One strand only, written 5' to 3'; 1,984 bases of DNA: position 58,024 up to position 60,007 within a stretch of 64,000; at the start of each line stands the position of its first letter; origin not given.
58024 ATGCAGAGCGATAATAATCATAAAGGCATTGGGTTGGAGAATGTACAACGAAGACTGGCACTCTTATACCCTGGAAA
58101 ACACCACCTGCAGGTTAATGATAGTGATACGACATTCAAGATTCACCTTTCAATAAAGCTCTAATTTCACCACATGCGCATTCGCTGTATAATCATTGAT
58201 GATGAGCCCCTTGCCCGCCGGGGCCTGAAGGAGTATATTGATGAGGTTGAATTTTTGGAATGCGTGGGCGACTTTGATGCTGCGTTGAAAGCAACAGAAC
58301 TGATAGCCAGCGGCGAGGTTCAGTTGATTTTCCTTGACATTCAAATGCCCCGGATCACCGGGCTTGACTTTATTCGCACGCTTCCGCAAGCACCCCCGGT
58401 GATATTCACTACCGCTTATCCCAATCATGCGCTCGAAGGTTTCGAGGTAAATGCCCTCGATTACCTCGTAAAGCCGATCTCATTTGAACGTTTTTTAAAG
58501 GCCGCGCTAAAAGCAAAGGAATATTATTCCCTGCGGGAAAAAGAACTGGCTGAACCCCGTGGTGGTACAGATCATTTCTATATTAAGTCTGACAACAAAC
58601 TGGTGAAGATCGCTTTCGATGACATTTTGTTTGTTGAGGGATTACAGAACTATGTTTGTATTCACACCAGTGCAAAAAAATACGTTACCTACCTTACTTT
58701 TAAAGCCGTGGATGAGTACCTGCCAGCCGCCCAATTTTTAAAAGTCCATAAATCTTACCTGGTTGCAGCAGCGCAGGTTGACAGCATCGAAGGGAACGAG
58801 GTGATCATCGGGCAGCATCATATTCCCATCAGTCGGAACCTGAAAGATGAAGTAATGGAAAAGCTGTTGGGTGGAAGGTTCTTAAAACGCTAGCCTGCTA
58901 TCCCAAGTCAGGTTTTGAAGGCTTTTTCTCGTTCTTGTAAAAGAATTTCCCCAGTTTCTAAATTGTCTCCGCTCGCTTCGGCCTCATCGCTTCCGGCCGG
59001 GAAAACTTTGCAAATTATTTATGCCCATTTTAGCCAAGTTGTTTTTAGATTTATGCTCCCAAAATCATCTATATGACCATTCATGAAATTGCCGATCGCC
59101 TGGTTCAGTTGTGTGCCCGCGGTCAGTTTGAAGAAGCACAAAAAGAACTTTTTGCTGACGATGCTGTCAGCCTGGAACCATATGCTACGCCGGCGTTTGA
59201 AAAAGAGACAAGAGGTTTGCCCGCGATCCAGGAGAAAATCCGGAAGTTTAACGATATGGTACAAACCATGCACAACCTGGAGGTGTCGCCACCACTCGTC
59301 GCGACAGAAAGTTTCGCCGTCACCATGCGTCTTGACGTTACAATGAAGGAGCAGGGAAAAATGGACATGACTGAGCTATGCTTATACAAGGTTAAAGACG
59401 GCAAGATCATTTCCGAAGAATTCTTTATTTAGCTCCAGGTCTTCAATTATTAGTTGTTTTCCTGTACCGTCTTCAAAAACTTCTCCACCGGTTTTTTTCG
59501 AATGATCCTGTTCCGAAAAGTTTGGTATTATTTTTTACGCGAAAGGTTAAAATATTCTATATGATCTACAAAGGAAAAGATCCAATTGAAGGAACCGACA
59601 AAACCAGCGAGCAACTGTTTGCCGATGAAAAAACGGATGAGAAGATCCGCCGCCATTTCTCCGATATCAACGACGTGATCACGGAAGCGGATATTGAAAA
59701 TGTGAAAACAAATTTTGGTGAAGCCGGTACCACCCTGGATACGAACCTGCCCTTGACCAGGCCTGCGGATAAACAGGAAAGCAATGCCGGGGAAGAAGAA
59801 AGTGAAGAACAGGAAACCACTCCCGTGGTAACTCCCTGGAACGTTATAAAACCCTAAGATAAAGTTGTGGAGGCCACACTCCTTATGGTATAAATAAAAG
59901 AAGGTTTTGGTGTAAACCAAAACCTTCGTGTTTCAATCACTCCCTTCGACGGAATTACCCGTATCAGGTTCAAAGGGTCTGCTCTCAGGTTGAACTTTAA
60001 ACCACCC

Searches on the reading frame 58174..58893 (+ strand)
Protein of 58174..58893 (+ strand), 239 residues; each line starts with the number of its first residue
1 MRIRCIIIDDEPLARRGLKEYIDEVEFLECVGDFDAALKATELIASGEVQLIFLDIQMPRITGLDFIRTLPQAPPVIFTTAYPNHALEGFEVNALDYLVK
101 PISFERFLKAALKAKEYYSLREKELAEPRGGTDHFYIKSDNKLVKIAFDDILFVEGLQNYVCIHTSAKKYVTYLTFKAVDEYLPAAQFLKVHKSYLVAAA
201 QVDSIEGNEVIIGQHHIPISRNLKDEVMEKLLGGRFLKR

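Call 7: search_protein_families(library=pfam, proteins=[window:58174-58893:+], max_evalue=0.01)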
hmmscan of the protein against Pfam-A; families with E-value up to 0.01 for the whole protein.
window:58174-58893:+ (239 aa): 2 families
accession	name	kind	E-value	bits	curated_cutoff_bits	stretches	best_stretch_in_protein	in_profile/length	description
PF00072.30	Response_reg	-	2.8e-20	73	30.2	1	6-110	2-109/111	Response regulator receiver domain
PF04397.21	LytTR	-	1.5e-18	67.2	22.6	1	142-231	2-97/98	LytTr DNA-binding domain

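Call 47: search_protein_families(library=ncbifam, proteins=[window:58174-58893:+], max_evalue=0.01)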
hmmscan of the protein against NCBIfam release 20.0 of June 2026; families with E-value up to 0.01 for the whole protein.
window:58174-58893:+ (239 aa): 74 families (the best 25 are shown)
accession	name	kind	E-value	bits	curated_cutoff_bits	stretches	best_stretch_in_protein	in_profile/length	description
NF008677.0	PRK11697.1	equivalog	3.3e-40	137.9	246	1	3-231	2-235/238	two-component system response regulator BtsR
NF010684.1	PRK14084.1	equivalog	3.1e-26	92.6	375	1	4-206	2-221/254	response regulator transcription factor LytR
NF001965.0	PRK00742.1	subfamily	1.1e-12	47.9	293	1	1-102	2-109/357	chemotaxis-specific protein-glutamate methyltransferase CheB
NF045505.1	RR_RssB_Pseudo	equivalog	1.3e-10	40.9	700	1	3-109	6-115/394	two-component system response regulator RssB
NF007750.0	PRK10430.1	equivalog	6.8e-10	38.9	262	1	3-114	2-120/239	two-component system response regulator DcuR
NF052445.1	RespRegMctR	equivalog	7.5e-10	38.6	300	1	3-73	2-72/205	two-component system response regulator MctR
NF007346.1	PRK09836.1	equivalog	3.6e-09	36.7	420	1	5-108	3-109/227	copper/silver response regulator transcription factor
NF007935.0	PRK10651.1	equivalog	4.1e-09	35.9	250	1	4-111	8-120/216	two-component system response regulator NarL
NF053854.1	RespRegPhoBBctds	equivalog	4.9e-09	35.9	270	1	6-151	2-154/225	two-component system response regulator PhoB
NF007928.2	PRK10643.1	equivalog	7.7e-09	35.5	330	1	4-111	2-111/216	two-component system response regulator PmrA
NF008296.0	PRK11083.1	equivalog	1.6e-08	34.2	273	1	33-150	32-149/228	two-component system response regulator CreB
NF011896.0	PRK15369.1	equivalog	1.9e-08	34.2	242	1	2-114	3-119/211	two component system response regulator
NF051850.1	RespRegRprY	equivalog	3.3e-08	33.2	370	1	5-108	7-113/234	response regulator transcription factor RprY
NF009206.0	PRK12555.1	subfamily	3.6e-08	32.8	342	1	3-101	1-105/340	chemotaxis-specific protein-glutamate methyltransferase CheB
NF045944.1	ResRegRpaBCyano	equivalog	4e-08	32.9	330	1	6-105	1-102/229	response regulator transcription factor RpaB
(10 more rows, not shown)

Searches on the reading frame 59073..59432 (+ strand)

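Call 7: search_protein_families(library=pfam, proteins=[window:59073-59432:+], max_evalue=0.01)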
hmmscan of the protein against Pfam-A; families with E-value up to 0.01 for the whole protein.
window:59073-59432:+ (119 aa): 2 families
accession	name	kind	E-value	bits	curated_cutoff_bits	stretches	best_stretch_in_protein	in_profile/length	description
PF20409.4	SnoaL_5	-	1.9e-32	112.6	24.1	1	1-118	1-117/118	SnoaL-like domain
PF12680.13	SnoaL_2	-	6.4e-07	30.4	27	1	8-113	2-100/102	SnoaL-like domain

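Call 47: search_protein_families(library=ncbifam, proteins=[window:59073-59432:+], max_evalue=0.01)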
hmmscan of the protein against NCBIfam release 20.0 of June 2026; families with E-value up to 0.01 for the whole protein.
window:59073-59432:+ (119 aa): 0 families

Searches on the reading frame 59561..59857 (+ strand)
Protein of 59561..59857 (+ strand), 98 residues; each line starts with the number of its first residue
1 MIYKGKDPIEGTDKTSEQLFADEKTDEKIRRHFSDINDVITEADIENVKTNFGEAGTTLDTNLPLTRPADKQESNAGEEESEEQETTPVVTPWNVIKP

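Call 7: search_protein_families(library=pfam, proteins=[window:59561-59857:+], max_evalue=0.01)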
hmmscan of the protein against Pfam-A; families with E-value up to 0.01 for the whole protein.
window:59561-59857:+ (98 aa): 0 families

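Call 10: find_encoding_contigs(protein=window:59561-59857:+, flank=10000, max_places=10)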
Protein window:59561-59857:+ (98 aa): 2 contigs read that carry it; 2 places shown.
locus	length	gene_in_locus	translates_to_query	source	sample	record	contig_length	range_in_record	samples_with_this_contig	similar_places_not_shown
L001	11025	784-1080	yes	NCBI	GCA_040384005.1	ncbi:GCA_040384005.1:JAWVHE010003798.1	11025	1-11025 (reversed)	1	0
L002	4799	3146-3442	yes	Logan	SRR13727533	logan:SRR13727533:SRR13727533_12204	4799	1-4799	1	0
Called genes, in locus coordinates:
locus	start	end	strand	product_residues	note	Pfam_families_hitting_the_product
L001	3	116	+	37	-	?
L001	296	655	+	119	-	PF20409:SnoaL_5, PF12680:SnoaL_2 (weak)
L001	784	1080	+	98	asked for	-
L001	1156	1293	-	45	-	-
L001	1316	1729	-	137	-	-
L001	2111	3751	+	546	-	PF00246:Peptidase_M14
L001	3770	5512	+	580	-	PF00246:Peptidase_M14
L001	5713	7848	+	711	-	PF07705:CARDB (weak), PF18962:Por_Secre_tail (weak)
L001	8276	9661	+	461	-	PF03572:Peptidase_S41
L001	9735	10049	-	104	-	-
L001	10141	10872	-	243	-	PF00106:adh_short, PF01370:Epimerase (weak), PF13561:adh_short_C2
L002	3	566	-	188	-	?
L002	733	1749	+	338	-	PF06580:His_kinase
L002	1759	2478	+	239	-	PF00072:Response_reg, PF04397:LytTR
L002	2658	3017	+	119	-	PF20409:SnoaL_5, PF12680:SnoaL_2 (weak)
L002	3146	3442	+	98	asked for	-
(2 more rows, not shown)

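Call 29: find_homologous_proteins(query=window:59561-59857:+)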
Query window:59561-59857:+ (98 aa): 11 proteins with E <= 0.001 among 13 candidates.
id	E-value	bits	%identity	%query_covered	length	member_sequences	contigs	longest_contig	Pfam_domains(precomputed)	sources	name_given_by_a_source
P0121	5.4e-57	208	100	100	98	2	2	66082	-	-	-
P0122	4.5e-31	125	63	100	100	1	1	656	-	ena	-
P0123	1.7e-30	123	65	100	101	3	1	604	-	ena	-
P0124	8.6e-24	102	53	98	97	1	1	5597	-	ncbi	-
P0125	3.4e-23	100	56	100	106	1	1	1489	-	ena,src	-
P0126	3.6e-21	93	50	100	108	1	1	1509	-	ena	-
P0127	4.3e-21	93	56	100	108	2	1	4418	-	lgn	-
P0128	1.7e-20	91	56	100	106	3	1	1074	-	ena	-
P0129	2.1e-20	91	58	100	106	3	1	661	-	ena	-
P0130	6.4e-20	89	55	100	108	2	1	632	-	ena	-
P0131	5.1e-19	86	48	100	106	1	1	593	-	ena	-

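Call 30: find_encoding_contigs(protein=P0124, flank=5000, max_places=2)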
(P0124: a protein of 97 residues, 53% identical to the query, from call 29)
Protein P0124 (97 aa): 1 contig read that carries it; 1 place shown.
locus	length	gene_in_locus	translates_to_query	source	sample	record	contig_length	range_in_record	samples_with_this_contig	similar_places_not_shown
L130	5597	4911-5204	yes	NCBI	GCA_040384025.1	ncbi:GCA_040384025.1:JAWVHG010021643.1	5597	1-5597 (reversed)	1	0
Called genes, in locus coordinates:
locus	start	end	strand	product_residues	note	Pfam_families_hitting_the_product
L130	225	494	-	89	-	-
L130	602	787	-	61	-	-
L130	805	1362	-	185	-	PF12464:Mac, PF00132:Hexapep, PF14602:Hexapep_2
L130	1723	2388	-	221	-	PF00775:Dioxygenase_C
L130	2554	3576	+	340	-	PF06580:His_kinase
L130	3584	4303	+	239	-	PF00072:Response_reg, PF04397:LytTR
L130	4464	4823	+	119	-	PF20409:SnoaL_5, PF12680:SnoaL_2 (weak)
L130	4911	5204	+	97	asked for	-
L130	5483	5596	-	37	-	?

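Call 31: find_encoding_contigs(protein=P0127, flank=5000, max_places=2)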
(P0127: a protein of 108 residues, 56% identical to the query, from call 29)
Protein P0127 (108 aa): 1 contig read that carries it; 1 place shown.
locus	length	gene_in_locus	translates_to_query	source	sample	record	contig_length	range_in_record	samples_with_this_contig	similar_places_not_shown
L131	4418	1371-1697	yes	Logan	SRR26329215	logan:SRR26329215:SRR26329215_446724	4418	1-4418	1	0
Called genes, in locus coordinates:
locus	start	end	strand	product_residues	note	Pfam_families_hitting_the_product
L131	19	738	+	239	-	PF00072:Response_reg, PF04397:LytTR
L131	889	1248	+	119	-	PF20409:SnoaL_5, PF12680:SnoaL_2 (weak)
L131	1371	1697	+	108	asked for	-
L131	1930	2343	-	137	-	-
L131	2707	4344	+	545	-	PF00246:Peptidase_M14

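Call 32: find_encoding_contigs(protein=P0126, flank=5000, max_places=2)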
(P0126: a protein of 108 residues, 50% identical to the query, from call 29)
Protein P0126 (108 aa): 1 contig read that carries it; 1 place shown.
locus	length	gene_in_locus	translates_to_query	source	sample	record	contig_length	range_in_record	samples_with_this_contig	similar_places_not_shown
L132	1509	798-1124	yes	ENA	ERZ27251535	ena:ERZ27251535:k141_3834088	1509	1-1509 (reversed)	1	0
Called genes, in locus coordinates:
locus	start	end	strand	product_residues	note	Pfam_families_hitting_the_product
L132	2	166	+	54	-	?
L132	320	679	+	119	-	PF20409:SnoaL_5, PF12680:SnoaL_2 (weak)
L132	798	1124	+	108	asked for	-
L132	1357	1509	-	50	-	?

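Call 33: find_encoding_contigs(protein=P0125, flank=5000, max_places=2)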
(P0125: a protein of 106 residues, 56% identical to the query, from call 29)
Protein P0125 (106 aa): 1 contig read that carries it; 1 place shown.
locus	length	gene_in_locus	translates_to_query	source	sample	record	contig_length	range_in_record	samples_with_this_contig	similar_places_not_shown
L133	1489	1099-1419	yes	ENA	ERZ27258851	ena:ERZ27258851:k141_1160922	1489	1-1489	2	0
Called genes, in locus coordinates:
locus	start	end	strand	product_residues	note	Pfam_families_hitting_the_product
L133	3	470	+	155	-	?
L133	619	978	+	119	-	PF20409:SnoaL_5, PF12680:SnoaL_2 (weak)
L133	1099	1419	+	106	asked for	-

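Call 47: search_protein_families(library=ncbifam, proteins=[window:59561-59857:+], max_evalue=0.01)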
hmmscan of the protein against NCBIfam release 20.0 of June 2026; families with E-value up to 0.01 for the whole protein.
window:59561-59857:+ (98 aa): 0 families

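Call 48: search_solved_structures(query=window:59561-59857:+, max_evalue=10)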
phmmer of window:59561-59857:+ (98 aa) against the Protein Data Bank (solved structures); distinct sequences matched with E-value up to 10: 8.
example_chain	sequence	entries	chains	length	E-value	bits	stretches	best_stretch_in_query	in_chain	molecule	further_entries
2rrt_A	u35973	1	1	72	0.41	14.5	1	22-70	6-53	Calmodulin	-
2kz2_A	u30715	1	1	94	0.78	13.7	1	18-70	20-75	Calmodulin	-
4bya_A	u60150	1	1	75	0.87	13.5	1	22-70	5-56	CALMODULIN, C-TERMINAL DOMAIN, M144H MUTANT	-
7cqh_B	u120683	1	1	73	1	13.3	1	22-70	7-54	AT15141p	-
1yrt_B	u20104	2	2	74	1.2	13.1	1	22-70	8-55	Calmodulin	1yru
1cmf_A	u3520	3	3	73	1.3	13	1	22-70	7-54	CALMODULIN (VERTEBRATE) | Calmodulin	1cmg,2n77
7l8v_A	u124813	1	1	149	1.5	12.7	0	21-70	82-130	Calmodulin-1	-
1vrk_A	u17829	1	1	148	4.7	11.2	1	20-70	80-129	CALMODULIN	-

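Call 70: search_protein_representatives(alignment_id=A3)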
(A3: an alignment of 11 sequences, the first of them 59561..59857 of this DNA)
Query: 11 sequences, 106 profile positions. Proteins with E-value up to 0.001 (for the whole library): 223; up to 1e-10: 19; up to 1e-30: 1. The best 150 are listed.
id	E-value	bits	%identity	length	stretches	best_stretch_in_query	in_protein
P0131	2.5e-42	159.8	-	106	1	1-106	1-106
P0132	3.3e-22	95.1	-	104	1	1-105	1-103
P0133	1.1e-19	87.0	-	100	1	1-104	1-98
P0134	4.0e-17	78.8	-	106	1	11-105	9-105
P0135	5.9e-17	78.2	-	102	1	1-106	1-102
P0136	1.1e-16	77.4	-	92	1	11-104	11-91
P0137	1.1e-16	77.4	-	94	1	1-104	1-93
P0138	2.0e-15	73.3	-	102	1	1-95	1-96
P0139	8.3e-15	71.3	-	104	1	6-106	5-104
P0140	1.9e-14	70.1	-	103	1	8-106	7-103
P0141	2.4e-14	69.8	-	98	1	17-105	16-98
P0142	9.1e-14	68.0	-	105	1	18-105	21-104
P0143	4.6e-13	65.7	-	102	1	12-104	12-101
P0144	6.1e-13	65.3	-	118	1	7-104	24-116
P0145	9.4e-13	64.7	-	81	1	16-73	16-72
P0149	3.6e-11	59.6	-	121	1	15-67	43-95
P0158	4.4e-10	56.1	-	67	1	16-53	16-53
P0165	5.7e-09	52.6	-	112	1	10-74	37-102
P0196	4.5e-07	46.5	-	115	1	9-106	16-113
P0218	2.5e-06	44.1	-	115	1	11-58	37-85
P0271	2.8e-05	40.7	-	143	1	23-104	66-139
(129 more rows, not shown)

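Call 71: search_protein_families(library=pfam, proteins=[P0132, P0134, P0138, P0144, P0149, P0165, P0196, P0218, P0271, P0158], max_evalue=0.01)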
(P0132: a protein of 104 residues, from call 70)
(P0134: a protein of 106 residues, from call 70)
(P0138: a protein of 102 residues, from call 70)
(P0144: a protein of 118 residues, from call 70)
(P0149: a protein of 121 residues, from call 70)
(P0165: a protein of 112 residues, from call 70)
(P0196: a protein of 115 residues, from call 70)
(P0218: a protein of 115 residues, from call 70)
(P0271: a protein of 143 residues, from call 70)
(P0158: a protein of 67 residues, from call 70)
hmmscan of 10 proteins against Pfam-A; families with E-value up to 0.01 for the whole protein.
P0132 (104 aa): 0 families

P0134 (106 aa): 0 families

P0138 (102 aa): 0 families

P0144 (118 aa): 0 families

P0149 (121 aa): 0 families

P0165 (112 aa): 0 families

P0196 (115 aa): 0 families

P0218 (115 aa): 0 families

P0271 (143 aa): 0 families

P0158 (67 aa): 0 families

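Call 87: predict_structure(alignment_id=A3)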
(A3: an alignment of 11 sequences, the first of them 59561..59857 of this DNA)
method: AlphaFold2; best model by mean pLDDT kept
length: 98 residues; sequences in the alignment: 11
mean_pLDDT: 55.2   pTM: 0.16
mean pLDDT of the five models: 55.2, 54.8, 54.3, 53.8, 53.2
residues with pLDDT >= 90: 0; 70-90: 0; 50-70: 71; < 50: 27
segments of 3 or more residues with pLDDT < 50: 55-60, 63-65, 67-82
pLDDT, mean of each block of 10 residues (from residue 1): 59 59 61 58 61 50 46 41 58 62
secondary structure, 60 per line:
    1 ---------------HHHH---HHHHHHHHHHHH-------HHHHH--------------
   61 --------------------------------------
elements in order: H16-19 H23-34 H42-46
